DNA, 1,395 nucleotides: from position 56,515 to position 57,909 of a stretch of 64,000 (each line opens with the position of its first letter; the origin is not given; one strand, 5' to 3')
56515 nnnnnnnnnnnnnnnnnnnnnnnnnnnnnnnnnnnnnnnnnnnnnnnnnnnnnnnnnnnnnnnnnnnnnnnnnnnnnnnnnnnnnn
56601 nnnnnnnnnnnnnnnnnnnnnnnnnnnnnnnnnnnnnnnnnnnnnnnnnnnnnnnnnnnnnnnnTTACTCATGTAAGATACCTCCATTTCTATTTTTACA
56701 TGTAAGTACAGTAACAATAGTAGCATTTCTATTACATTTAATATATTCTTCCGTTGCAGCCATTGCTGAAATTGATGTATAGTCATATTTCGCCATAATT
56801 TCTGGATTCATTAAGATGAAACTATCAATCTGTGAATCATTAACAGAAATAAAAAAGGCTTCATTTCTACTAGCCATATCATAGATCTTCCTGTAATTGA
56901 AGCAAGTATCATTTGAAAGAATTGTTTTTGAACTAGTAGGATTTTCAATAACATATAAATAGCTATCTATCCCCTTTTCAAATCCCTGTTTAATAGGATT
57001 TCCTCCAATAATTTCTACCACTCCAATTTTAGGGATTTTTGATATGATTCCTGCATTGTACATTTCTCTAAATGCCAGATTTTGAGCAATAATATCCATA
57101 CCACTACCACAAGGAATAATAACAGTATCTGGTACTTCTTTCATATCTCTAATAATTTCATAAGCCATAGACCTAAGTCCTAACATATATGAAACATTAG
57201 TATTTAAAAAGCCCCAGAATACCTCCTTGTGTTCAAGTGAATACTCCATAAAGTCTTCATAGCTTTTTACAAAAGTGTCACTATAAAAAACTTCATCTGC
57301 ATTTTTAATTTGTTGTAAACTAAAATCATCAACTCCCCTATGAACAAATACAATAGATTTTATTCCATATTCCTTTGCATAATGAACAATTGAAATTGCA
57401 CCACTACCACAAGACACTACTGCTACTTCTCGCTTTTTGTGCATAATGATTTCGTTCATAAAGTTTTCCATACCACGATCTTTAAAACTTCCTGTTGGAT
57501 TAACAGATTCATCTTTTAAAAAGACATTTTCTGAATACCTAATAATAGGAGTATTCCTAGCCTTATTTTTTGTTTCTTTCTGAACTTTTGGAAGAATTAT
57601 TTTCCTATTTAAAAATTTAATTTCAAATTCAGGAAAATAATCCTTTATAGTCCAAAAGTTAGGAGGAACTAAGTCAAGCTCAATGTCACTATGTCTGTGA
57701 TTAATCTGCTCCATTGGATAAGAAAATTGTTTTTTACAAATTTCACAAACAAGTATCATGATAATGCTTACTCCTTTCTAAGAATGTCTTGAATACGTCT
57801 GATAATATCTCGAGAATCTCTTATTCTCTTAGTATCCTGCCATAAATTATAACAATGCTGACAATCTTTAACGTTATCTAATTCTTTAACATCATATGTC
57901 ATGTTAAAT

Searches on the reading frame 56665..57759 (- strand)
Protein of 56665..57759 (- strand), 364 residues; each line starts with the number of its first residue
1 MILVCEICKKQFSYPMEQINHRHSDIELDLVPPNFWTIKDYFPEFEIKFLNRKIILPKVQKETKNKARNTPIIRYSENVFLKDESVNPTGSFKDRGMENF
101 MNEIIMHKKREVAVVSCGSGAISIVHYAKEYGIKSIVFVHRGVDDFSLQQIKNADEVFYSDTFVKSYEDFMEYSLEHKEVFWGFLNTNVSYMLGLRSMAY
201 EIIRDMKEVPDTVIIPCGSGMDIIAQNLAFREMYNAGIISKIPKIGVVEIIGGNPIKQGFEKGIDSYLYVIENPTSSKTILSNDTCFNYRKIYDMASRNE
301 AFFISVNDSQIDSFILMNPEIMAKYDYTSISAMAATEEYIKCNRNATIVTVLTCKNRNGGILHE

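Call 3: search_protein_families(library=pfam, proteins=[window:56665-57759:-], max_evalue=0.01)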
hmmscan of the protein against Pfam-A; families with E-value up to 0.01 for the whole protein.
window:56665-57759:- (364 aa): 1 family
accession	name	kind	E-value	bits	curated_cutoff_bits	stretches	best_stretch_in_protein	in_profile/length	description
PF00291.31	PALP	-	5.1e-30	105.2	35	1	68-314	6-252/295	Pyridoxal-phosphate dependent enzyme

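Call 4: search_protein_families(library=ncbifam, proteins=[window:56665-57759:-], max_evalue=0.01)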
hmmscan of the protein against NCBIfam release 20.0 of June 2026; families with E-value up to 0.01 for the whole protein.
window:56665-57759:- (364 aa): 27 families (the best 25 are shown)
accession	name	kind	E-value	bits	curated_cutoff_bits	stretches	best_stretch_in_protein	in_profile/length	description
NF004170.0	PRK05638.1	equivalog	5e-27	94.5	421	1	54-257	51-259/442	threonine synthase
NF004996.0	PRK06381.1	equivalog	2e-25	89.5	266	1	68-354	22-316/319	threonine synthase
NF005035.0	PRK06450.1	equivalog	2.3e-24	85.9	301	1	50-261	39-247/338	threonine synthase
NF006205.0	PRK08329.1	equivalog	2.7e-22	79.3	358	1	67-249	62-244/347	threonine synthase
NF006050.0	PRK08197.1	equivalog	4.1e-20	71.9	303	1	13-312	36-333/406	threonine synthase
TIGR00260.1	thrC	equivalog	4.4e-17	62.3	167.1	1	59-315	22-281/340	threonine synthase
NF005147.0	PRK06608.1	equivalog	1e-11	44.3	380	1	78-231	40-194/339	serine/threonine dehydratase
NF006390.0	PRK08639.1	equivalog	2.2e-11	43.4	421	1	73-223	36-191/418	threonine ammonia-lyase IlvA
NF006094.0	PRK08246.1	subfamily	2.7e-11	43.5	331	1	59-220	13-179/310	serine/threonine dehydratase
NF006389.0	PRK08638.1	equivalog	1e-10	41.1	453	1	61-231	19-197/333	bifunctional threonine ammonia-lyase/L-serine ammonia-lyase TdcB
NF005292.0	PRK06815.1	equivalog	9.8e-10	38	371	1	78-223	37-183/320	threonine/serine dehydratase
TIGR01127.1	ilvA_1Cterm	equivalog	1.2e-09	37.6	378.75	1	77-232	15-171/380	threonine ammonia-lyase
TIGR02079.1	THD1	equivalog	2.4e-09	36.5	440.55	1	58-223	12-183/410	threonine ammonia-lyase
NF006674.0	PRK09224.1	subfamily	3.3e-09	36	577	1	59-221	22-186/508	threonine ammonia-lyase IlvA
NF009130.0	PRK12483.1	subfamily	1.3e-08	33.9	801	1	59-225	34-201/521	threonine ammonia-lyase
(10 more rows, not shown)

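Call 28: search_solved_structures(query=window:56665-57759:-, max_evalue=1e-10)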
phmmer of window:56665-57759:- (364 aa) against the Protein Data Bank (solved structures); distinct sequences matched with E-value up to 1e-10: 4.
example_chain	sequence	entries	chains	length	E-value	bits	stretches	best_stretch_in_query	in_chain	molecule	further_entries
2zsj_A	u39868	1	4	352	2.6e-16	62.9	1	73-291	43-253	Threonine synthase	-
2d1f_A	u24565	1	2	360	2.8e-14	56.2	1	78-259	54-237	Threonine synthase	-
1uim_A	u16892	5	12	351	1.1e-11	47.7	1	79-259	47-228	Threonine Synthase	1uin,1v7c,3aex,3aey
1e5x_A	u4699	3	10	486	8.3e-11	44.8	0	79-300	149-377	THREONINE SYNTHASE | THREONINE SYNTHASE 1, CHLOROPLASTIC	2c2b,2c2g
